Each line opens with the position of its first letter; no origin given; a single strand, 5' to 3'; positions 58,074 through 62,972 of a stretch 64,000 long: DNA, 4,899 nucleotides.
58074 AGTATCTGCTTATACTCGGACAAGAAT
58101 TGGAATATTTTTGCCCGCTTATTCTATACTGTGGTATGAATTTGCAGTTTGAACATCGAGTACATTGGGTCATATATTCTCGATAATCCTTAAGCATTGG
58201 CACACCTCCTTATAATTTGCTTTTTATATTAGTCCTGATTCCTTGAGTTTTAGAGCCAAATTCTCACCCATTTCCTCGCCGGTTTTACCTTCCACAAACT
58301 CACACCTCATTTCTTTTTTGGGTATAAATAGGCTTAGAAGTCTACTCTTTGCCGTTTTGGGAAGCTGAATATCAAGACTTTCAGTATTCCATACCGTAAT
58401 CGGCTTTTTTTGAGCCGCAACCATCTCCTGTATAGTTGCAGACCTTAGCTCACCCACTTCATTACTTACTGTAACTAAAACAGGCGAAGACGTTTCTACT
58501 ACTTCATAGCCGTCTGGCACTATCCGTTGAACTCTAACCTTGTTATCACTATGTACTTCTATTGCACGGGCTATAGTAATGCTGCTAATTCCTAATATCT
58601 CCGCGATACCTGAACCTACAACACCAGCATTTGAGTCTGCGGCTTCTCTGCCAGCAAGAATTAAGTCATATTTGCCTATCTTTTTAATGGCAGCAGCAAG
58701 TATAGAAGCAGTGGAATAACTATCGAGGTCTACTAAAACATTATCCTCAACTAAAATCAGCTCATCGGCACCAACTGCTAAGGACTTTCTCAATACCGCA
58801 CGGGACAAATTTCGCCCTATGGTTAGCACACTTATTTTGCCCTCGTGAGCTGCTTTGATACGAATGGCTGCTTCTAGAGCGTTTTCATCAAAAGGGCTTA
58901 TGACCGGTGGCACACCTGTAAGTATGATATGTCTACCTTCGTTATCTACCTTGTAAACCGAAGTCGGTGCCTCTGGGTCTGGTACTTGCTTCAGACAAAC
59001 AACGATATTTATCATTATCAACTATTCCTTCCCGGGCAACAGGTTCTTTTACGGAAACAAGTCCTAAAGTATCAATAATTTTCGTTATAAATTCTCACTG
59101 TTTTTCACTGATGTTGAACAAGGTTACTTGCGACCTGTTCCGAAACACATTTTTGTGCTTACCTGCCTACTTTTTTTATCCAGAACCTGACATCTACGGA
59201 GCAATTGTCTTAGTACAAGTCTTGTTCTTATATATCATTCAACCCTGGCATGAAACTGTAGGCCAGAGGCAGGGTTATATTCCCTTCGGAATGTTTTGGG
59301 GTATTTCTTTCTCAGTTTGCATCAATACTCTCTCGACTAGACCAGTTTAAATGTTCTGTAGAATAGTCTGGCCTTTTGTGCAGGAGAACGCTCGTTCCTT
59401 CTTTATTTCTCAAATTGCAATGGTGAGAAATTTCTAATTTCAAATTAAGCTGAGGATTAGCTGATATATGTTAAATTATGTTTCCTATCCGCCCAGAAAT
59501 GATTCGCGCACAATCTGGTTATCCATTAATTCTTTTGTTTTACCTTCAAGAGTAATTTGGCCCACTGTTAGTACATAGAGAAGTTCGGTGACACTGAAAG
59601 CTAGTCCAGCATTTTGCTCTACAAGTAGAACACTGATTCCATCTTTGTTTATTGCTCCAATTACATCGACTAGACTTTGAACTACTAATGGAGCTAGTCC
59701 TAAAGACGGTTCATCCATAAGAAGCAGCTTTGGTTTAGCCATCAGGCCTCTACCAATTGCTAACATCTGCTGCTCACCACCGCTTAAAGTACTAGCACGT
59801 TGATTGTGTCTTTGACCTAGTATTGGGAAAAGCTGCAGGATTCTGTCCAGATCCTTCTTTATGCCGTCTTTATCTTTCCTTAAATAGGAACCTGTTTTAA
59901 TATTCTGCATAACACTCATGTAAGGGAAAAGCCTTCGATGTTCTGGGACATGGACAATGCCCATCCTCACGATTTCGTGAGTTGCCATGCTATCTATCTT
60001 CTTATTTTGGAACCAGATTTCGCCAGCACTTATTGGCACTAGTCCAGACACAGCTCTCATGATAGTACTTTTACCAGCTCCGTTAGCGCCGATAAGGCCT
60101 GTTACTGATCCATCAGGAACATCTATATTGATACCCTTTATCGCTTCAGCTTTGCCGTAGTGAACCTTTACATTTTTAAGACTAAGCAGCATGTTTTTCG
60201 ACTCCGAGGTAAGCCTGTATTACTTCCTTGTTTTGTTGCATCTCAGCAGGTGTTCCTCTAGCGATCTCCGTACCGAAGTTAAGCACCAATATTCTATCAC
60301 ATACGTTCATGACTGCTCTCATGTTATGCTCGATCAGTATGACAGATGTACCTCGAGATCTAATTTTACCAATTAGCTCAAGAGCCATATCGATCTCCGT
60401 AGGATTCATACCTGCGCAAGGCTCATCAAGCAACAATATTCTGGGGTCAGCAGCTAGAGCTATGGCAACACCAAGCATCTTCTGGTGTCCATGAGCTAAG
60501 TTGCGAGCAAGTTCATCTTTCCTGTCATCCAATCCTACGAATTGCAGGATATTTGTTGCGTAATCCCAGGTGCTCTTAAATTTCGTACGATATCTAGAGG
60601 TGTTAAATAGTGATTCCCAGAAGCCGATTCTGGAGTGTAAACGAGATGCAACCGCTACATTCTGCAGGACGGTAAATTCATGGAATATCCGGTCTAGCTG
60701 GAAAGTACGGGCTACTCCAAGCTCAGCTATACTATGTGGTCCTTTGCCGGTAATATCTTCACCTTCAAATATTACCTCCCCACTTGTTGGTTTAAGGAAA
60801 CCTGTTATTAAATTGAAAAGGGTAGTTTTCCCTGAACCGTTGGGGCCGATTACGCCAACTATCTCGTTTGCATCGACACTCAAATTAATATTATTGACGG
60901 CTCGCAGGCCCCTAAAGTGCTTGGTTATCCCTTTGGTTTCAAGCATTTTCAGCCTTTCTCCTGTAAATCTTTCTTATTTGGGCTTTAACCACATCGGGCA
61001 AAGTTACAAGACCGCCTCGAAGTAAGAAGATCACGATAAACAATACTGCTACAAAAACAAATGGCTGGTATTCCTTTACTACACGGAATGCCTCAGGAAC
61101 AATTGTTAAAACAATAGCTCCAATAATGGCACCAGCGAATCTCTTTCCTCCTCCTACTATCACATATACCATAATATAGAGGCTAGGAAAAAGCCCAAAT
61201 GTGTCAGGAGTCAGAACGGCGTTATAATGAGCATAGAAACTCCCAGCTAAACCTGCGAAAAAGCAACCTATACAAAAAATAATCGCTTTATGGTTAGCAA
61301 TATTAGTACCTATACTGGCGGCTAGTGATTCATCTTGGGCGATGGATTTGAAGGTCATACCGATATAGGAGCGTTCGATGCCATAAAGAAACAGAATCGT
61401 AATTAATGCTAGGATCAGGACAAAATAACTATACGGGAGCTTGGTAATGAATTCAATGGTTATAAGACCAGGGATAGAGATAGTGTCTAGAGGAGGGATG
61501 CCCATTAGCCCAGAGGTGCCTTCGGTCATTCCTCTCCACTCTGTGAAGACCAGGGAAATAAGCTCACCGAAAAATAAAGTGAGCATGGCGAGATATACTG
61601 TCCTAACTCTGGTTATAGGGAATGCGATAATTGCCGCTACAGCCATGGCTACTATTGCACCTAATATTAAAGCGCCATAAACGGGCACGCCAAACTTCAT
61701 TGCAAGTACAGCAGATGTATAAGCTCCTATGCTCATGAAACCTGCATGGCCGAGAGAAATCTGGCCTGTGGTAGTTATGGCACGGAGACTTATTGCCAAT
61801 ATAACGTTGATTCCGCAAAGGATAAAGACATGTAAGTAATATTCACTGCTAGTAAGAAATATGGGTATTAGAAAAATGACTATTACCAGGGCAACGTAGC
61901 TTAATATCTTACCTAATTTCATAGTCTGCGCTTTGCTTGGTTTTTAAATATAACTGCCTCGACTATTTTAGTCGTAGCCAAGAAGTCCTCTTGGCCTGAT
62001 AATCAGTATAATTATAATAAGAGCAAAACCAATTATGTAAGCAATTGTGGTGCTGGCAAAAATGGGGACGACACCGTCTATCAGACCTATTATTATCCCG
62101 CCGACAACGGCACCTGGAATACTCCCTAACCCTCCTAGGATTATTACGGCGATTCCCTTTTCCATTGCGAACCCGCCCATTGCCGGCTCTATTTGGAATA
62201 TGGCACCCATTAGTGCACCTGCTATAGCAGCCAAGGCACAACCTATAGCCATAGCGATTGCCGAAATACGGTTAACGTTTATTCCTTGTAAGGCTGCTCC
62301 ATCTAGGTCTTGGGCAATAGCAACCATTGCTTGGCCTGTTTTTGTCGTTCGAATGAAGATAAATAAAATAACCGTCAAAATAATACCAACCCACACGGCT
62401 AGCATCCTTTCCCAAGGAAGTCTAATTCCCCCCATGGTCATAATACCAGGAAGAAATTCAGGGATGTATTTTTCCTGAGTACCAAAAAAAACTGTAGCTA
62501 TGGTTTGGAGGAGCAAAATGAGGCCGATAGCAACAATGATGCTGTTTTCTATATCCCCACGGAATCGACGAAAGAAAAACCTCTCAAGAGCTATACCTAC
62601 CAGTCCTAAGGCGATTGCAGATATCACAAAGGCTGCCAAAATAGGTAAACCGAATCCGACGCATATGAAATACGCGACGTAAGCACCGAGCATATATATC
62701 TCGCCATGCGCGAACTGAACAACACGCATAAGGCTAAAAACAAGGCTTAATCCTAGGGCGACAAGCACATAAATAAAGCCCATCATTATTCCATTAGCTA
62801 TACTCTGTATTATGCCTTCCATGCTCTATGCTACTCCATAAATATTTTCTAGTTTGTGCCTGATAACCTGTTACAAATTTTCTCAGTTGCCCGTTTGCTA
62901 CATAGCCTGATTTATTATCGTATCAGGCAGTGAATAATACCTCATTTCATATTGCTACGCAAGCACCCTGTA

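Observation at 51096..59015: Beta-less transhydroxylase-like Mo subunit co-oriented with an EtfB-only, CCG Fe-S and two FAD-oxidase module: candidate undescribed Mo-flavoprotein redox complex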

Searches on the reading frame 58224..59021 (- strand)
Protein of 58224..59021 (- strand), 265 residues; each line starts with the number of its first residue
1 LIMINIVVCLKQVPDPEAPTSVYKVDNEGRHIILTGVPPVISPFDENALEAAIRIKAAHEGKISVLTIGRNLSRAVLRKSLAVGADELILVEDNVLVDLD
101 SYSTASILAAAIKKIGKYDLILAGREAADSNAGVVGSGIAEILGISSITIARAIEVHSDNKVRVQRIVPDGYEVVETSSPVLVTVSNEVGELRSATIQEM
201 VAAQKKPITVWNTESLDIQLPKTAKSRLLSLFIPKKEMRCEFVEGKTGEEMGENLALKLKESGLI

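Call 3: search_protein_families(library=pfam, proteins=[window:58224-59021:-])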
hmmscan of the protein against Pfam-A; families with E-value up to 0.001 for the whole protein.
window:58224-59021:- (265 aa): 1 family
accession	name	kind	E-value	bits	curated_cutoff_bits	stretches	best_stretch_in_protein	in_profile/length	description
PF01012.27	ETF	-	8.4e-34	117.4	26.7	1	36-213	8-178/181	Electron transfer flavoprotein domain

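Call 13: search_solved_structures(query=window:58224-59021:-)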
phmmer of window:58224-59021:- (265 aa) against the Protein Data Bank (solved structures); distinct sequences matched with E-value up to 0.001: 10.
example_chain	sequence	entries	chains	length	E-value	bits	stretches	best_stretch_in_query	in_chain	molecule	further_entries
6fah_B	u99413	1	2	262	4e-43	151.1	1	5-264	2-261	Caffeyl-CoA reductase-Etf complex subunit CarD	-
4kpu_B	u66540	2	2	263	3.4e-32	115.3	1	4-235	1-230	Electron transfer flavoprotein alpha/beta-subunit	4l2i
7koe_A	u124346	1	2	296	1.6e-29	106.6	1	4-223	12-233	Electron transfer flavoprotein, beta subunit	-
5ol2_B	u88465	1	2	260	3e-29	105.6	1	4-219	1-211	Electron transfer flavoprotein small subunit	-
5ow0_B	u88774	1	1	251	1.4e-24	90.3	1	5-261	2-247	Electron transfer flavoprotein, beta subunit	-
7qh2_B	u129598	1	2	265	9.9e-24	87.6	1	4-207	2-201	Lactate dehydrogenase (NAD(+),ferredoxin) subunit LctB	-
1efp_B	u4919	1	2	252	1.6e-23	86.9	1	24-214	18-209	PROTEIN (ELECTRON TRANSFER FLAVOPROTEIN)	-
2a1t_S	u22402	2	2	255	9e-17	64.8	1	4-263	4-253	Electron transfer flavoprotein beta-subunit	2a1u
1efv_B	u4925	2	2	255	1.7e-16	63.9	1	4-263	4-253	ELECTRON TRANSFER FLAVOPROTEIN | Electron transfer flavoprotein beta-subunit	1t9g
1o94_C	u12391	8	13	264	4.1e-13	52.8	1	39-252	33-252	ELECTRON TRANSFER FLAVOPROTEIN BETA-SUBUNIT | ELECTRON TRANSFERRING FLAVOPROTEIN BETA-SUBUNIT | Electron transfer flavoprotein subunit beta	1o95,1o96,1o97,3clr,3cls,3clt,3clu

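Call 54: find_homologous_proteins(query=window:58224-59015:-, max_evalue=1e-20)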
Query window:58224-59015:- (263 aa): 4255 proteins with E <= 1e-20 among 7853 candidates; the best 120 are listed.
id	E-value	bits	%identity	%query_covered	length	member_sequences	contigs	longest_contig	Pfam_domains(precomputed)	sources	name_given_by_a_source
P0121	1.9e-159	547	100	100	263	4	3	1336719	PF01012.28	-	-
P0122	3.4e-134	464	83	100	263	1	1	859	PF01012.28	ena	-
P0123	8.2e-134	463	81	100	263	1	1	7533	PF01012.28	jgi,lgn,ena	-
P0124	1.4e-110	387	70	100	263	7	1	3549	PF01012.28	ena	-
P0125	2.1e-108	380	67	100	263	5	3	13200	PF01012.28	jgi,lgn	-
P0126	4.4e-105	369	63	100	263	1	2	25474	PF01012.28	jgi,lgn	jgi:electron transfer flavoprotein beta subunit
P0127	7.5e-105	368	65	100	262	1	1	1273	PF01012.28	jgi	jgi:electron transfer flavoprotein beta subunit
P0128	1.1e-104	367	66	100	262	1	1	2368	PF01012.28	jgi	jgi:electron transfer flavoprotein beta subunit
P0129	1.5e-104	367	64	100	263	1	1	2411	PF01012.28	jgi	jgi:electron transfer flavoprotein beta subunit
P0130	2.9e-104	366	66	100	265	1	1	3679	PF01012.28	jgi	jgi:electron transfer flavoprotein beta subunit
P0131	3.6e-104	366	65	100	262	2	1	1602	PF01012.28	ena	-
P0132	7.5e-104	365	64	100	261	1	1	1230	PF01012.28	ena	-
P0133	1.1e-103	364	65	99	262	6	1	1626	PF01012.28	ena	-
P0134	2.7e-103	363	65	100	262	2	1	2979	PF01012.28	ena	-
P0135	7.7e-103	361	64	100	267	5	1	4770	PF01012.28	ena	-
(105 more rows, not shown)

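Call 55: find_encoding_contigs(protein=P0123, flank=8000, max_places=2)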
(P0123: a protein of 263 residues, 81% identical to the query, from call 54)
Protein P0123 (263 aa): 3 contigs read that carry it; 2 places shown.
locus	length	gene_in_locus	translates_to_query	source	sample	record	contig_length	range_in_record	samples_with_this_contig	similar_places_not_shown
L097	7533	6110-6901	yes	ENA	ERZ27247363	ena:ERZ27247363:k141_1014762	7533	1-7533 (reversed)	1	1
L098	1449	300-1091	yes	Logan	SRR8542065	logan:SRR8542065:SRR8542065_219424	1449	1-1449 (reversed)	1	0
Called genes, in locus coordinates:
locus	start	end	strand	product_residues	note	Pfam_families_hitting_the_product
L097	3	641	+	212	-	?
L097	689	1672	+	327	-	PF02653:BPD_transp_2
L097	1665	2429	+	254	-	PF00005:ABC_tran, PF13304:AAA_21 (faint), PF12399:BCA_ABC_TP_C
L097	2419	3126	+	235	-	PF02463:SMC_N (faint), PF13476:AAA_23 (weak), PF00005:ABC_tran, PF13304:AAA_21 (weak)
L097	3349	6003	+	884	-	PF21423:AhtL-like_1st, PF00384:Molybdopterin, PF01568:Molydop_binding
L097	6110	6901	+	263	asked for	PF01012:ETF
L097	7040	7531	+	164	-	?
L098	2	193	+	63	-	?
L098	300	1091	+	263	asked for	PF01012:ETF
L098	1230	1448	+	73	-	?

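Call 56: find_encoding_contigs(protein=P0125, flank=8000, max_places=3)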
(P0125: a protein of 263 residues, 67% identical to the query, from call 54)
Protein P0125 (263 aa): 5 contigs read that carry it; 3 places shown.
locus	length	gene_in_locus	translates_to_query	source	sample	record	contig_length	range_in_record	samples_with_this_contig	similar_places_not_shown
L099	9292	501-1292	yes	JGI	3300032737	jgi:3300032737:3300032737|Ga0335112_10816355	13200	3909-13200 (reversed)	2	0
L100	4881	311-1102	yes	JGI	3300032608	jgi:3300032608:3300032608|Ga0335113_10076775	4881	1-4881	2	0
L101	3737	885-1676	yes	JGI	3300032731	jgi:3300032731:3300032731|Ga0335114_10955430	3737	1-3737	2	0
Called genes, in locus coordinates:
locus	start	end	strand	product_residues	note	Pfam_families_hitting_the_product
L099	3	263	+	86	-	?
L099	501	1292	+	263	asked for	PF01012:ETF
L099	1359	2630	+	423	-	PF13183:Fer4_8 (weak), PF02754:CCG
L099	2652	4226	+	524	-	PF01565:FAD_binding_4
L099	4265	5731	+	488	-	PF01565:FAD_binding_4, PF02913:FAD-oxidase_C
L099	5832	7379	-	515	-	PF01565:FAD_binding_4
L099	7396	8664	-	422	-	PF13183:Fer4_8 (weak), PF02754:CCG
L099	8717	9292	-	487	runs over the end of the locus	PF01565:FAD_binding_4, PF02913:FAD-oxidase_C (faint)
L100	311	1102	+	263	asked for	PF01012:ETF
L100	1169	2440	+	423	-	PF13183:Fer4_8 (weak), PF02754:CCG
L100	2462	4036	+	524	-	PF01565:FAD_binding_4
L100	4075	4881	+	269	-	?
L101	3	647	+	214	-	?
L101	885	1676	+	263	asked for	PF01012:ETF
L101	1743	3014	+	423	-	PF13183:Fer4_8 (weak), PF02754:CCG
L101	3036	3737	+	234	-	?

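Call 58: search_protein_families(library=ncbifam, proteins=[window:58224-59015:-], max_evalue=0.00001)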
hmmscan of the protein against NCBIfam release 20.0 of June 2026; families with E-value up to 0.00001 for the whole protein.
window:58224-59015:- (263 aa): 5 families
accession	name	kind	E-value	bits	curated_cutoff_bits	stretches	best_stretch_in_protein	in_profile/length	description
NF040731.1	flavo_sub_EftB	exception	2.9e-57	194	445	1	3-261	1-258/260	electron transfer flavoprotein subunit beta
NF042971.1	AcrlCoAredClosAcrB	equivalog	1.8e-38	132.1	475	1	3-214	2-210/266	acryloyl-CoA reductase electron transfer subunit gamma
NF008998.0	PRK12342.1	equivalog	3.4e-35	121.6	338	1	3-259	2-251/254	electron transfer flavoprotein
NF002888.0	PRK03359.1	subfamily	1.1e-31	110.2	219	1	3-248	2-244/256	putative electron transfer flavoprotein FixA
TIGR04503.1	mft_etfB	hypoth_equivalog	5.7e-18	65.3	200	1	40-212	31-216/290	mycofactocin-associated electron transfer flavoprotein beta subunit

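Call 82: find_encoding_contigs(protein=P0126, flank=8000, max_places=2)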
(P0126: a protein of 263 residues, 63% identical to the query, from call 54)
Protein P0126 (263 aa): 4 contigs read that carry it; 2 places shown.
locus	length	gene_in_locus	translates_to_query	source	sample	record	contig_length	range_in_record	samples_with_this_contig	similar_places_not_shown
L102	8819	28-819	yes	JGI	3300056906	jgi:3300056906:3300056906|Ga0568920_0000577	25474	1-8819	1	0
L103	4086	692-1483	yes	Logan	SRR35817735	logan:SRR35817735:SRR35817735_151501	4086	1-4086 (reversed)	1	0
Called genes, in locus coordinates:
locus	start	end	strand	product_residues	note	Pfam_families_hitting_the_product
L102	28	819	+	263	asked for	PF01012:ETF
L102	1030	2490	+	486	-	PF01565:FAD_binding_4, PF02913:FAD-oxidase_C (weak)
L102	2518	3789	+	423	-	PF13183:Fer4_8 (weak), PF02754:CCG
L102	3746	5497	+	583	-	PF01565:FAD_binding_4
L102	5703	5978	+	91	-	-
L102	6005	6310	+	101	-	PF01910:Thiamine_BP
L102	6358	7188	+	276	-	PF01925:TauE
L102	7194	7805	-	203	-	PF02283:CobU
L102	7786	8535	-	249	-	PF02654:CobS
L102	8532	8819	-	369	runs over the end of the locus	PF02277:DBI_PRT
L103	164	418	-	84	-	PF06808:DctM (weak)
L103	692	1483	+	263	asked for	PF01012:ETF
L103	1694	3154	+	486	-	PF01565:FAD_binding_4, PF02913:FAD-oxidase_C (weak)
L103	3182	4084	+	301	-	?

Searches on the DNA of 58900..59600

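Call 71: search_rna_families(source=window, start=58900, end=59600, threshold=evalue, max_evalue=1)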
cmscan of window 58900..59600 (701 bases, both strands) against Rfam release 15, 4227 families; matches with E-value up to 1: 1.
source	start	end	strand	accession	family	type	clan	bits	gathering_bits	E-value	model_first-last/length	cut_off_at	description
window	59421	59494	+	RF02289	TtnuCD13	Gene; snRNA; snoRNA; CD-box;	-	23.8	75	0.25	1-63/63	no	Tetrahymena snoRNA TtnuCD13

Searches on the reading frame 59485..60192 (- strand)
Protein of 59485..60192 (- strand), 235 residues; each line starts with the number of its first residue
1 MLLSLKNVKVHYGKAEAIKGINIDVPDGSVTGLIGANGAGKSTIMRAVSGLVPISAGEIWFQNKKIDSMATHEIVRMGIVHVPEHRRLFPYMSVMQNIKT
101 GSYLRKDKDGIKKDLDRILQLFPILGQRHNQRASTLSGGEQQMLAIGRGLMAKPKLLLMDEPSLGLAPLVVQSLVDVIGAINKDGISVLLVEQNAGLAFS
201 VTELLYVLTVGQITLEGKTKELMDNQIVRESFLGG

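Call 3: search_protein_families(library=pfam, proteins=[window:59485-60192:-])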
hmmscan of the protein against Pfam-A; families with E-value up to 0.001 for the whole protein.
window:59485-60192:- (235 aa): 5 families
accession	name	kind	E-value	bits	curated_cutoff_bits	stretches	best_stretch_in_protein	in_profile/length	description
PF00005.33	ABC_tran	-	1.9e-30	106.7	25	1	19-163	2-136/137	ABC transporter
PF13304.12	AAA_21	-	4.8e-11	43.7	27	2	30-51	1-22/304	AAA domain, putative AbiEii toxin, Type IV TA system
PF13476.12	AAA_23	-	7.9e-05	23.8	27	1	3-48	2-39/201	AAA domain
PF02463.25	SMC_N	-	0.00025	21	40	0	27-146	23-147/220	RecF/RecN/SMC N terminal domain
PF13555.12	AAA_29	-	0.00028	21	27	1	24-51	18-45/61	P-loop containing region of AAA domain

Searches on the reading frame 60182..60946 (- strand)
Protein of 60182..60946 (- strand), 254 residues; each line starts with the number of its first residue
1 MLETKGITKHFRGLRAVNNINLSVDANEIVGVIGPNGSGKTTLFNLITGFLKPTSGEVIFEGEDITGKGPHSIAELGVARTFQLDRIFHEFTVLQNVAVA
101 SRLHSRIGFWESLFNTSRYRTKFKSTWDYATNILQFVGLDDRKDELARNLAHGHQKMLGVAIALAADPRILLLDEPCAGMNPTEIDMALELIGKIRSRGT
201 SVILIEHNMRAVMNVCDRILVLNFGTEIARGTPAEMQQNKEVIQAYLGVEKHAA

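Call 3: search_protein_families(library=pfam, proteins=[window:60182-60946:-])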
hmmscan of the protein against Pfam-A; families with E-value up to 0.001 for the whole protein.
window:60182-60946:- (254 aa): 5 families
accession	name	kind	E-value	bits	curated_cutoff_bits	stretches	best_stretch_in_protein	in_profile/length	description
PF00005.33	ABC_tran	-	8.2e-30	104.6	25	1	17-178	1-137/137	ABC transporter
PF13304.12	AAA_21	-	1.5e-10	42.1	27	2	29-91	1-62/304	AAA domain, putative AbiEii toxin, Type IV TA system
PF12399.14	BCA_ABC_TP_C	-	3.7e-09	36.4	25.5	1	228-251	3-26/27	Branched-chain amino acid ATP-binding cassette transporter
PF13476.12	AAA_23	-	4.3e-05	24.7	27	1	9-51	5-43/201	AAA domain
PF13175.12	AAA_15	-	0.00046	20.3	32.1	1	11-64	11-56/374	AAA ATPase domain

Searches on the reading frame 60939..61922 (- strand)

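Call 3: search_protein_families(library=pfam, proteins=[window:60939-61922:-])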
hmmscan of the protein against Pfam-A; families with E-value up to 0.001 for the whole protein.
window:60939-61922:- (327 aa): 1 family
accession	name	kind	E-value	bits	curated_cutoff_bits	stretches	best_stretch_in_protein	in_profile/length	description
PF02653.21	BPD_transp_2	-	1.5e-33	116.5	26.8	1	30-298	3-265/269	Branched-chain amino acid transport system / permease component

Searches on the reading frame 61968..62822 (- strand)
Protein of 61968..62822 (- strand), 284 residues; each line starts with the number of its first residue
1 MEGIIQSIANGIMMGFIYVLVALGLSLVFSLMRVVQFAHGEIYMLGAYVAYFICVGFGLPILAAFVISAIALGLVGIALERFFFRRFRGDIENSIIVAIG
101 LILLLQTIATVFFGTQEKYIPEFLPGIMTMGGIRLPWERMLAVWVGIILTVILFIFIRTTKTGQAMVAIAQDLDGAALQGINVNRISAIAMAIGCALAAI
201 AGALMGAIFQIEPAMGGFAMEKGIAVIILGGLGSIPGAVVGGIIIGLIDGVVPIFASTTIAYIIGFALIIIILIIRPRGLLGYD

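Call 3: search_protein_families(library=pfam, proteins=[window:61968-62822:-])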
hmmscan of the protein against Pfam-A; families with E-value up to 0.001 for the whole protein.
window:61968-62822:- (284 aa): 2 families
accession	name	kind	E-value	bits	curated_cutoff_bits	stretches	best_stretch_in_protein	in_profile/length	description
PF02653.21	BPD_transp_2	-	8.1e-35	120.7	26.8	1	8-273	2-269/269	Branched-chain amino acid transport system / permease component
PF01032.23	FecCD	-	0.00065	19.3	26.5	1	43-208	83-241/311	FecCD transport family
